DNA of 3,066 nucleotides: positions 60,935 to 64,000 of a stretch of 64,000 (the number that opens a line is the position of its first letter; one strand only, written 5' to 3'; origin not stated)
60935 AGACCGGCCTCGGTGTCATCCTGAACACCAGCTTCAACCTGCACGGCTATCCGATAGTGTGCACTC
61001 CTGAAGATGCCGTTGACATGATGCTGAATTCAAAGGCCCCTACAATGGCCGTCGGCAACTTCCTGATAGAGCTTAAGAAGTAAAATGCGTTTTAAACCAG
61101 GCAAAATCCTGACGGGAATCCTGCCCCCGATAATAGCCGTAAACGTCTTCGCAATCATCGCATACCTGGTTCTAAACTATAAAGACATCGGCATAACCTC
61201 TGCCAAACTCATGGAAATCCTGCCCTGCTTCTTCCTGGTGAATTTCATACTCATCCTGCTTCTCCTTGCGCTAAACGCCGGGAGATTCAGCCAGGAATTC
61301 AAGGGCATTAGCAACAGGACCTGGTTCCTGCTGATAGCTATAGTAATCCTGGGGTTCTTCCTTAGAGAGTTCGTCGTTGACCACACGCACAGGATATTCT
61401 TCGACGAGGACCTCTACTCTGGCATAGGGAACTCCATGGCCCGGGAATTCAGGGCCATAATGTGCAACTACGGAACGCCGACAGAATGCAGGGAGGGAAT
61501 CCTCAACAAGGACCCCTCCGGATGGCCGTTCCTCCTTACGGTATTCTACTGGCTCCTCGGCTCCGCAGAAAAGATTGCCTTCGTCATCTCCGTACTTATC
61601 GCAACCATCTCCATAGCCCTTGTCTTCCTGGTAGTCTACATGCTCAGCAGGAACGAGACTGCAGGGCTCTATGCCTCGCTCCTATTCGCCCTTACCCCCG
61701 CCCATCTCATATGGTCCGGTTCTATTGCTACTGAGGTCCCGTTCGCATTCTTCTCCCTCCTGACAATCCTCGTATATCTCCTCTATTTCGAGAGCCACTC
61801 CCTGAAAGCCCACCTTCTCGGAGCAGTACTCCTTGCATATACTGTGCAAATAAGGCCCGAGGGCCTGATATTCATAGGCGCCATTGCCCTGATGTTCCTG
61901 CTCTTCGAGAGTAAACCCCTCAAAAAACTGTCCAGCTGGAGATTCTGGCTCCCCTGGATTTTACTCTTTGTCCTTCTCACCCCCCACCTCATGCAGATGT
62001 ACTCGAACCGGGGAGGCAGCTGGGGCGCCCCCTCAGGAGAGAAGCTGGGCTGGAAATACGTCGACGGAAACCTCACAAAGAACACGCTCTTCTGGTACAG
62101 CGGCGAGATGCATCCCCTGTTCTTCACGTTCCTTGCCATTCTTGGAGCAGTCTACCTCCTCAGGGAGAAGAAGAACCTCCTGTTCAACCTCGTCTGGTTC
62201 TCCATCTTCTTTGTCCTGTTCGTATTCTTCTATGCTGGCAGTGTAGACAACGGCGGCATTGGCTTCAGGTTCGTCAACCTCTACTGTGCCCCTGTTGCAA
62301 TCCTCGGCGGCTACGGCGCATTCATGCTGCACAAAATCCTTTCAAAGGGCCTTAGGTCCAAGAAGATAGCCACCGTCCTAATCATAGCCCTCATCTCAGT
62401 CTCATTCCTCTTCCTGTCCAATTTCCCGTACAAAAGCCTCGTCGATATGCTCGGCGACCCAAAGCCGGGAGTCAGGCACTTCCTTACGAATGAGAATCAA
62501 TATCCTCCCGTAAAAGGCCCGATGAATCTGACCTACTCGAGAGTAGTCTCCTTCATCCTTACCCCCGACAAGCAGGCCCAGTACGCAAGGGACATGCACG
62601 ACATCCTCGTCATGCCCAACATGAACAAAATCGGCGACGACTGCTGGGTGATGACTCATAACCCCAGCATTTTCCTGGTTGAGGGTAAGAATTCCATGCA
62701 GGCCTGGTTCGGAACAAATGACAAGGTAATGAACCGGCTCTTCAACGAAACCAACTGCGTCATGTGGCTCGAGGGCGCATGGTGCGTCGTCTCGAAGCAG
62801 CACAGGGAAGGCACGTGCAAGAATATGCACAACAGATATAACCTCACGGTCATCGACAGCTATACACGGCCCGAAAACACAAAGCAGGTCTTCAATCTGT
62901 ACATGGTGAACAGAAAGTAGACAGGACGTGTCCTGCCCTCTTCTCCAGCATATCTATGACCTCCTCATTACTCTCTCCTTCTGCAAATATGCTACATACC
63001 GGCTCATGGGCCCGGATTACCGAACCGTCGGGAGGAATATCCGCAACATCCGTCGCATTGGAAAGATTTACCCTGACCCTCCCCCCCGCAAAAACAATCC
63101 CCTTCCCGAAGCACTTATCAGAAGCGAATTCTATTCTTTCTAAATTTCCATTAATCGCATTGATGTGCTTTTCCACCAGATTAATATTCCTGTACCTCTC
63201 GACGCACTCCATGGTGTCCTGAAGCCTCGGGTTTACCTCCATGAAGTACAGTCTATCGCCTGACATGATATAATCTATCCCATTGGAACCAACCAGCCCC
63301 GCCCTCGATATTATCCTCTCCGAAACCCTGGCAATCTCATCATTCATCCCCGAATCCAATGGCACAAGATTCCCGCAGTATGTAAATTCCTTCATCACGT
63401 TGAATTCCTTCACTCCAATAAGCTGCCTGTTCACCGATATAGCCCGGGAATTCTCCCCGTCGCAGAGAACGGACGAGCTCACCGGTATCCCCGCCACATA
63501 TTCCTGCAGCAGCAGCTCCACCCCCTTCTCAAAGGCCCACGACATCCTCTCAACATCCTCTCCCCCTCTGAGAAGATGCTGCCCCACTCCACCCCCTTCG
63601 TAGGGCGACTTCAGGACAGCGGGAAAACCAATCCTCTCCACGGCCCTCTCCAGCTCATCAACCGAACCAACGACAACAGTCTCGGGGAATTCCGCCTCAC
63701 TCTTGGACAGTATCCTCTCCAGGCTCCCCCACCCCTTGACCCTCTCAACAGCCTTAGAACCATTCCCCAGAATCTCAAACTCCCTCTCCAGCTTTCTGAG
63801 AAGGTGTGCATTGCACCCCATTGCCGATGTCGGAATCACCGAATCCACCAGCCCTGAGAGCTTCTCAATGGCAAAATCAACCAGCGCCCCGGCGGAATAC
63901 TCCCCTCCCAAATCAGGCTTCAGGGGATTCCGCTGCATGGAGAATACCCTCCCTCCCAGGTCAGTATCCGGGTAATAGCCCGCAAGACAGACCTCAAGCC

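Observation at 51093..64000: Polyprenol-phosphate-sugar synthases plus two PMT/ArnT-like GT-C enzymes plus tailoring enzymes, adjacent to many poly-Thr/Ser surface proteins: candidate archaeal O-glycosylation and glycan-tailoring island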

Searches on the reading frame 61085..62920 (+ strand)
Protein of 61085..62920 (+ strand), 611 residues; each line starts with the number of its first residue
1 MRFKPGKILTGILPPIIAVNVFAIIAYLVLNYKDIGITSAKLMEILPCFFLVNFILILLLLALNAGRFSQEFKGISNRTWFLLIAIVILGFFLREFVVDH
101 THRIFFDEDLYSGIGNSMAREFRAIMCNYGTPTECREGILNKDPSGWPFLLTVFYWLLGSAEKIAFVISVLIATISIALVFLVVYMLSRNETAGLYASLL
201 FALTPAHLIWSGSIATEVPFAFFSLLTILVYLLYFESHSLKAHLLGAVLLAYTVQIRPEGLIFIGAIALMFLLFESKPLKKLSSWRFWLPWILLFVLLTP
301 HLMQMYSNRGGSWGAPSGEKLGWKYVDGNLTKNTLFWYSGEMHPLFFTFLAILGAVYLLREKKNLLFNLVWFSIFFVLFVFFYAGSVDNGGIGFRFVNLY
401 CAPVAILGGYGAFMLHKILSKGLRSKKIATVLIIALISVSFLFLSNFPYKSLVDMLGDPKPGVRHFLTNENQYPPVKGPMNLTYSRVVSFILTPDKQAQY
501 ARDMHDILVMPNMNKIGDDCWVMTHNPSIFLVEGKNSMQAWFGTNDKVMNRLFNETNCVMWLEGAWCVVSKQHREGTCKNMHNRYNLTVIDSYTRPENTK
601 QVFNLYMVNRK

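Call 3: search_protein_families(library=pfam, proteins=[window:61085-62920:+], max_evalue=0.01)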
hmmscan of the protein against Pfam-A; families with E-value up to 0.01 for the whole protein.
window:61085-62920:+ (611 aa): 2 families
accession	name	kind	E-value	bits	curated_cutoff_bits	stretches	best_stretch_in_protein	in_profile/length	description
PF13231.12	PMT_2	-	1.6e-08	35.4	26.1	1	144-303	3-159/160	Dolichyl-phosphate-mannose-protein mannosyltransferase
PF02366.24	PMT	-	0.008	16.2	22.7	1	170-288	90-218/245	Dolichyl-phosphate-mannose-protein mannosyltransferase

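Call 7: search_protein_families(library=ncbifam, proteins=[window:61085-62920:+], max_evalue=0.001)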
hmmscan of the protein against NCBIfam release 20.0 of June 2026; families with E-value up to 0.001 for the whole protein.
window:61085-62920:+ (611 aa): 1 family
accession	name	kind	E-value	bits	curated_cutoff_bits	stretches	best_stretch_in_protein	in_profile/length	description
NF047440.1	LA3751_2_3_fam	subfamily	1.1e-05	24.5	200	1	144-444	82-382/460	LA_3751/LA_3752 family putative glycosyltransferase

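Call 22: search_solved_structures(query=window:61085-62920:+, max_evalue=1)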
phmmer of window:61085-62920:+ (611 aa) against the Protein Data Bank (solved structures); distinct sequences matched with E-value up to 1: 1.
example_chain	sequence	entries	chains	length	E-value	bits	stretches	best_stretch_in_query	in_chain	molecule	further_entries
1cif_A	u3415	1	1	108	0.51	11.9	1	307-342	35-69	CYTOCHROME C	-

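Call 54: predict_structure(alignment_id=A2)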
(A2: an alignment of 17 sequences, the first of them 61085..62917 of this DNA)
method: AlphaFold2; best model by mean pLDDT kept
length: 611 residues; sequences in the alignment: 17
mean_pLDDT: 82.2   pTM: 0.86
mean pLDDT of the five models: 82.2, 80.2, 80.0, 79.8, 79.5
residues with pLDDT >= 90: 322; 70-90: 152; 50-70: 80; < 50: 57
segments of 3 or more residues with pLDDT < 50: 1-4, 384-392, 444-485
pLDDT, mean of each block of 10 residues (from residue 1): 57 90 95 92 94 97 97 96 97 87 69 93 94 92 84 95 92 97 94 96 88 87 94 93 97 90 87 87 92 96 85 53 67 67 78 88 68 65 46 64 90 91 77 74 46 39 35 35 50 71 87 93 93 94 91 95 86 89 96 88 94 91
secondary structure, 60 per line:
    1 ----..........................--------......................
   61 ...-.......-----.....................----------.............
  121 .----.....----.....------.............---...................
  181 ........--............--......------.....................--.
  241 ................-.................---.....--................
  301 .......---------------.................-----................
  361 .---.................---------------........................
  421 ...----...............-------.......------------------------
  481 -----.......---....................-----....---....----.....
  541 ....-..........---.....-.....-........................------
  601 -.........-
elements in order: H5-30 H39-63 H65-71 H77-97 H108-121 E126-130 E135-139 H146-158 H162-188 H191-202 H205-210 H217-237 H240-256 H258-274 H278-282 H285-307 H323-339 H345-361 H365-381 H397-423 H428-442 H450-456 H486-492 H496-515 E521-524 H528-531 E536-539 H540-544 H546-555 E559-563 H565-569 H571-584 E585-594 E602-610

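Call 58: fold_search(model_id=the predicted structure, library=pdb)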
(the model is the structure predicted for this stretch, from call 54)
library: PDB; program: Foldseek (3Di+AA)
matches with E <= 10: 332; with E <= 0.001: 20
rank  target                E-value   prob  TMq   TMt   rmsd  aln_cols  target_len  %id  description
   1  7e9s_A                1.2e-06  1.00  0.45  0.33  15.3       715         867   13  Archaeal oligosaccharyltransferase AglB from Archaeoglobus fulgidus in complex with an inhibitory peptide and a dolich (released 2021-09-08)
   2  8b6l_I                1.5e-06  1.00  0.43  0.39  12.6       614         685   13  Subtomogram average of the human Sec61-TRAP-OSTA-translocon (released 2022-12-07)
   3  3wak                  2.1e-06  1.00  0.42  0.31  16.1       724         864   12  Crystal structure of the Archaeoglobus fulgidus oligosaccharyltransferase (O29867_ARCFU) in the apo form (released 2013-10-30)
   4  6s7o_A                2.4e-06  1.00  0.50  0.47   9.3       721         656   12  Cryo-EM structure of human oligosaccharyltransferase complex OST-A (released 2019-12-18)
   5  8age_A                4.0e-06  1.00  0.48  0.46  12.2       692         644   12  Structure of yeast oligosaccharylransferase complex with acceptor peptide bound (released 2022-12-07)
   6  9n9j_I                7.7e-06  1.00  0.47  0.42  12.5       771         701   12  Structure of a GRP94 folding intermediate engaged with a CCDC134- and FKBP11-bound secretory translocon (released 2025-11-19)
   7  6gxc_A                1.2e-05  1.00  0.46  0.40   7.2       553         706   14  Bacterial oligosaccharyltransferase PglB in complex with an inhibitory peptide and a reactive lipid-linked oligosaccha (released 2018-11-14)
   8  8agb_A                2.0e-05  1.00  0.47  0.46  12.1       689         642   12  Structure of yeast oligosaccharylransferase complex with lipid-linked oligosaccharide bound (released 2022-12-07)
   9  8agc_A                2.1e-05  1.00  0.43  0.38  15.2       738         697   12  Structure of yeast oligosaccharylransferase complex with lipid-linked oligosaccharide and non-acceptor peptide bound (released 2022-12-07)
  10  6ftg_5                2.8e-05  1.00  0.46  0.44  12.1       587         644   13  Subtomogram average of OST-containing ribosome-translocon complexes from canine rough microsomal membranes (released 2018-03-21)
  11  3rce_A                3.0e-05  1.00  0.44  0.40   8.6       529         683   16  Bacterial oligosaccharyltransferase PglB (released 2011-06-15)
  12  5ogl_A                3.0e-05  1.00  0.45  0.40   7.7       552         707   15  Structure of bacterial oligosaccharyltransferase PglB in complex with an acceptor peptide and an lipid-linked oligosac (released 2017-10-25)
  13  5f15                  5.6e-05  1.00  0.45  0.49  12.3       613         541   11  Crystal Structure of ArnT from Cupriavidus metallidurans bound to Undecaprenyl phosphate (released 2016-02-17)
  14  6ezn_F                5.6e-05  1.00  0.44  0.42  13.1       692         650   12  Cryo-EM structure of the yeast oligosaccharyltransferase (OST) complex (released 2018-01-17)
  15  6c26_A                8.8e-05  1.00  0.45  0.43  12.4       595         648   13  The Cryo-EM structure of a eukaryotic oligosaccharyl transferase complex (released 2018-01-31)
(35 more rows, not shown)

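Call 102: search_protein_representatives(alignment_id=A2)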
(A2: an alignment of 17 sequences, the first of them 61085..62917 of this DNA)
Query: 17 sequences, 566 profile positions. Proteins with E-value up to 0.001 (for the whole library): 11516; up to 1e-10: 2224; up to 1e-30: 810. The best 150 are listed.
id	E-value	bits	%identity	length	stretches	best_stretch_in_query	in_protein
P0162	1.1e-217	740.4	-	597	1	4-563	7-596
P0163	6.4e-205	698.3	-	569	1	13-563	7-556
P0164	6.4e-205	698.3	-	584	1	12-563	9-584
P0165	4.6e-203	692.2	-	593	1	7-562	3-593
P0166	1.8e-200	683.6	-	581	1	13-563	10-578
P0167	4.5e-197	672.4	-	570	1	5-561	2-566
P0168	7.4e-195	665.1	-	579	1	8-562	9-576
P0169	1.5e-193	660.7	-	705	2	7-419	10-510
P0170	2.2e-193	660.2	-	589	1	12-562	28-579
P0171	1.4e-190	650.9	-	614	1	14-563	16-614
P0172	1.1e-189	648.0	-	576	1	11-564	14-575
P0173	2.3e-189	647.0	-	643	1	11-563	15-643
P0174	4.2e-189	646.1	-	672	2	192-563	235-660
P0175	5.3e-188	642.4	-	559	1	13-564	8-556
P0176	4.8e-185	632.7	-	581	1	10-562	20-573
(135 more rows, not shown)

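Call 103: find_related_loci(query=A2, collection=metagenome_contigs, flank=10000)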
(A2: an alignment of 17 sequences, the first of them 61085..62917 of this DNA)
Query A2 (611 aa) in metagenome_contigs; peptide patterns used: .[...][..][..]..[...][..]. (x = any residue, [..] = any of these).
374 stretches matched a pattern; 279 encode a relative of the query (tblastn E <= 1e-3); the best 80 are kept; 80 distinct loci.
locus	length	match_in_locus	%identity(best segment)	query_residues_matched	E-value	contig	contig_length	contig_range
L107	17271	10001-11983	54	4-611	0e+0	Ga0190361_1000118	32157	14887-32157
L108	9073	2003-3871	53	7-611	0e+0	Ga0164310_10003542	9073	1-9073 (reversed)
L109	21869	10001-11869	53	7-611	0e+0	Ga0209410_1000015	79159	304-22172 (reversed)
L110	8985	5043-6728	51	4-611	0e+0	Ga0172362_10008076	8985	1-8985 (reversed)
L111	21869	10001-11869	53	7-611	0e+0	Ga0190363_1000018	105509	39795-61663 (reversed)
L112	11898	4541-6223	40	7-608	4e-136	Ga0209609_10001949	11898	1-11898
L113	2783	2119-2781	87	1-221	5e-117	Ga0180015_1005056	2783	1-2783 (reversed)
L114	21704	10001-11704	35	12-611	7e-106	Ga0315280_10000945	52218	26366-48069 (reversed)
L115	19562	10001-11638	32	22-610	3e-101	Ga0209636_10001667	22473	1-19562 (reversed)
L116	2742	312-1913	34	3-589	4e-104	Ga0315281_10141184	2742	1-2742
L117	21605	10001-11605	34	3-589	8e-99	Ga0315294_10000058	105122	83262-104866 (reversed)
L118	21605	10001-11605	34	3-589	2e-98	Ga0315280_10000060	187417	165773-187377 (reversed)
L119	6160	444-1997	36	16-585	9e-98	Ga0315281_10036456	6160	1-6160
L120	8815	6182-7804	34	12-611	2e-97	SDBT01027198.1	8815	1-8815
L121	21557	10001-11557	34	16-585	5e-97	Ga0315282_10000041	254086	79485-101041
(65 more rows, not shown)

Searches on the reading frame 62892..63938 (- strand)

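Call 3: search_protein_families(library=pfam, proteins=[window:62892-63938:-], max_evalue=0.01)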
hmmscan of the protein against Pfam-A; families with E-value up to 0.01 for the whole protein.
window:62892-63938:- (348 aa): 7 families
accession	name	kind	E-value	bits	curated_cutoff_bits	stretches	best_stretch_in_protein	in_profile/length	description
PF02655.19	ATP-grasp_3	-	5.6e-25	88.7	23.2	1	102-240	29-158/160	ATP-grasp domain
PF02786.22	CPSase_L_D2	-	2.5e-10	40.7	19.8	1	87-259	19-200/211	Carbamoyl-phosphate synthase L chain, ATP binding domain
PF02222.28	ATP-grasp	-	4.8e-09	36.5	27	1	77-242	3-166/179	ATP-grasp domain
PF08443.16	RimK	-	2.1e-07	31.2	21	1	75-262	9-188/188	RimK-like ATP-grasp domain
PF15632.11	ATPgrasp_Ter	-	4.6e-05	23.7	29.1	1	198-265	45-111/131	ATP-grasp in the biosynthetic pathway with Ter operon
PF13549.11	ATP-grasp_5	-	0.0021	17.9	27.6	0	74-111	16-53/221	ATP-grasp domain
PF07478.18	Dala_Dala_lig_C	-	0.0046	16.9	24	1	95-237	27-174/204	D-ala D-ala ligase C-terminus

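Call 7: search_protein_families(library=ncbifam, proteins=[window:62892-63938:-], max_evalue=0.001)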
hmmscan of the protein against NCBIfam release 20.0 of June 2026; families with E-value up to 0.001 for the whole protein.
window:62892-63938:- (348 aa): 29 families (the best 25 are shown)
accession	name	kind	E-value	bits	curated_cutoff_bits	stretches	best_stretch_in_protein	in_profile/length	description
TIGR01369.1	CPSaseII_lrg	equivalog_domain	8.1e-13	46.9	1027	1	46-265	645-867/1052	carbamoyl-phosphate synthase (glutamine-hydrolyzing) large subunit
NF003671.0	PRK05294.1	equivalog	6e-12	44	599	1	46-267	642-867/1058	carbamoyl-phosphate synthase large subunit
NF040722.1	MfnD_Meth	equivalog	7e-11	42.1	400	1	142-249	161-261/288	tyramine--L-glutamate ligase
TIGR01142.1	purT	equivalog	1.1e-10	41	502.15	1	89-134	121-165/380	phosphoribosylglycinamide formyltransferase 2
TIGR00768.1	rimK_fam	subfamily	5e-10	39.2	143.4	1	42-261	60-275/276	RimK family alpha-L-glutamate ligase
NF002563.0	PRK02186.1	subfamily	5.8e-10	38.1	625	1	63-243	101-281/890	argininosuccinate lyase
NF004675.0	PRK06019.1-1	equivalog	1.3e-08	34.1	375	1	60-270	98-306/375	5-(carboxyamino)imidazole ribonucleotide synthase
NF006766.0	PRK09288.1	equivalog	1.3e-08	34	339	0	90-131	135-176/396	formate-dependent phosphoribosylglycinamide formyltransferase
TIGR01235.1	pyruv_carbox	equivalog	2.2e-08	32.1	1114.45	1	91-265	139-319/1143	pyruvate carboxylase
NF009554.0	PRK12999.1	equivalog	4.1e-08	31.5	965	1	194-265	251-323/1147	pyruvate carboxylase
NF006367.0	PRK08591.1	subfamily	4.7e-08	32.2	597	1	91-295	139-344/451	acetyl-CoA carboxylase biotin carboxylase subunit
NF053643.1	Ddl_archaea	equivalog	6.3e-08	32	500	1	49-267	84-300/367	putative pseudomurein biosynthesis ATP-grasp protein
NF011169.0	PRK14571.1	equivalog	7.5e-08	32.1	404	1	79-236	104-262/300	D-alanyl-alanine synthetase A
TIGR00514.1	accC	equivalog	1.2e-07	31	626.5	1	194-281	247-333/449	acetyl-CoA carboxylase biotin carboxylase subunit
NF006406.0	PRK08654.1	equivalog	1.7e-07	30.2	739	0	215-274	268-325/499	acetyl-CoA carboxylase biotin carboxylase subunit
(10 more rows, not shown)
